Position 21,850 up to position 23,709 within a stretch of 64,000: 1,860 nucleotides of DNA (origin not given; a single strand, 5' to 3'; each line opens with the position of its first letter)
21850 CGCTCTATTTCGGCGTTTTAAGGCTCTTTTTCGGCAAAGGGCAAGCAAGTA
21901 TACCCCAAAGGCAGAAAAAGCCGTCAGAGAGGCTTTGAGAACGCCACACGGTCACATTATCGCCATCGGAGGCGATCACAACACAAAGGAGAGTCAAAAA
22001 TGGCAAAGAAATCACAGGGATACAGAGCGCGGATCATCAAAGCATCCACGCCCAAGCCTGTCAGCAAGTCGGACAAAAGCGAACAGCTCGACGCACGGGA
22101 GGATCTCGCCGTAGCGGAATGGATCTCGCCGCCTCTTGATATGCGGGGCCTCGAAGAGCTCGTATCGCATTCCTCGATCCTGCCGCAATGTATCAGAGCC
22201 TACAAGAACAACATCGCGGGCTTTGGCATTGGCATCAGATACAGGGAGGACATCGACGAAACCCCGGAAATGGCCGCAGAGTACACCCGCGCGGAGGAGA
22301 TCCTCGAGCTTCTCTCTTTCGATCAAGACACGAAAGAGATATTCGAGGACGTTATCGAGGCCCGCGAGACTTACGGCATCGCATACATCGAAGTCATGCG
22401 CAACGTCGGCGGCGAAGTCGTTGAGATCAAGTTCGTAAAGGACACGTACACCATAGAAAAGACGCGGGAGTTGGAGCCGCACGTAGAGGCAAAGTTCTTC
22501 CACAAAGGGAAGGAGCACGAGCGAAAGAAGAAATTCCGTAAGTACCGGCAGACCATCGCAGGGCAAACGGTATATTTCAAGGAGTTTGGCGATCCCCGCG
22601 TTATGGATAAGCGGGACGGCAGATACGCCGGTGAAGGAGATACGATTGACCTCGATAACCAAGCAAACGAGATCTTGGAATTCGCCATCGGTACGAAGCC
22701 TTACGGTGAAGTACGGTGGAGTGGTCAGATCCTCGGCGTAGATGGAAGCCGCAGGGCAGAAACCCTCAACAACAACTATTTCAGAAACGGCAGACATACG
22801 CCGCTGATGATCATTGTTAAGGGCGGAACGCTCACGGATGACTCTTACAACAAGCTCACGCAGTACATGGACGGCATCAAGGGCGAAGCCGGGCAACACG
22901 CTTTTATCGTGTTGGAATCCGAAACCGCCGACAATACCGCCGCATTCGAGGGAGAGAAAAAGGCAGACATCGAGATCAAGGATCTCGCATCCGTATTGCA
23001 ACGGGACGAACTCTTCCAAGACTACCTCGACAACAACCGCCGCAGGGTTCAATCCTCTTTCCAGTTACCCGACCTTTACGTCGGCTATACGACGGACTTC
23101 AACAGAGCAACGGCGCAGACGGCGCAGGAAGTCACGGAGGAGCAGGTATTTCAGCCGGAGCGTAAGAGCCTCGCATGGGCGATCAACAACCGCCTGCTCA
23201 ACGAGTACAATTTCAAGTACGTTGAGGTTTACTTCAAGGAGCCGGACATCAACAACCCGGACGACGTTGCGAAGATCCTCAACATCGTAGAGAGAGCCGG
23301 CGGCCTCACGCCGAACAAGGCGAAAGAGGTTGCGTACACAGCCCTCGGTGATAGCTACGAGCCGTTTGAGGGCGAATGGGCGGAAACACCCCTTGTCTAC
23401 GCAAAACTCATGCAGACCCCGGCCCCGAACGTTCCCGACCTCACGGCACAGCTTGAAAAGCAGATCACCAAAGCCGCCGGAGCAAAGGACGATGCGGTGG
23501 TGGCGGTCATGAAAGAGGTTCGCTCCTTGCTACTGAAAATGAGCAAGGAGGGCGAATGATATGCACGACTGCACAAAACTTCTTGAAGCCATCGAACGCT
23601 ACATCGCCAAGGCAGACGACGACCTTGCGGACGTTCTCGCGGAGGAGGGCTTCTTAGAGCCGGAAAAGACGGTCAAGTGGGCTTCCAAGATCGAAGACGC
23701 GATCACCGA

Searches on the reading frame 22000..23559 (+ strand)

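Call 36: search_protein_families(library=phrogs, proteins=[window:22000-23559:+], max_evalue=0.001)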
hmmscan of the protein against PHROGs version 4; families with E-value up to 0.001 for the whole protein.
window:22000-23559:+ (519 aa): 3 families
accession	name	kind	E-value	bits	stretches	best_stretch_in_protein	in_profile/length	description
phrog_12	-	head and packaging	1.5e-37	130.9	1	38-441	73-409/646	portal protein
phrog_2662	-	head and packaging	1.2e-11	45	1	251-441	220-399/717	portal protein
phrog_68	-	head and packaging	3.4e-06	26.9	0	251-339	189-267/344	portal protein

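Call 37: search_protein_families(library=ncbifam, proteins=[window:22000-23559:+], max_evalue=0.01)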
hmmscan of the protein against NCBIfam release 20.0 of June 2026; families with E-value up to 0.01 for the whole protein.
window:22000-23559:+ (519 aa): 2 families
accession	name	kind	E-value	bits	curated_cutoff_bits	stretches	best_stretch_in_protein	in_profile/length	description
TIGR01540.1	portal_PBSX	equivalog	1.4e-53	182.2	166.05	1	41-404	1-319/320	phage portal protein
TIGR01537.1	portal_HK97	equivalog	0.00036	19.8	112.05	0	109-236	55-176/343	phage portal protein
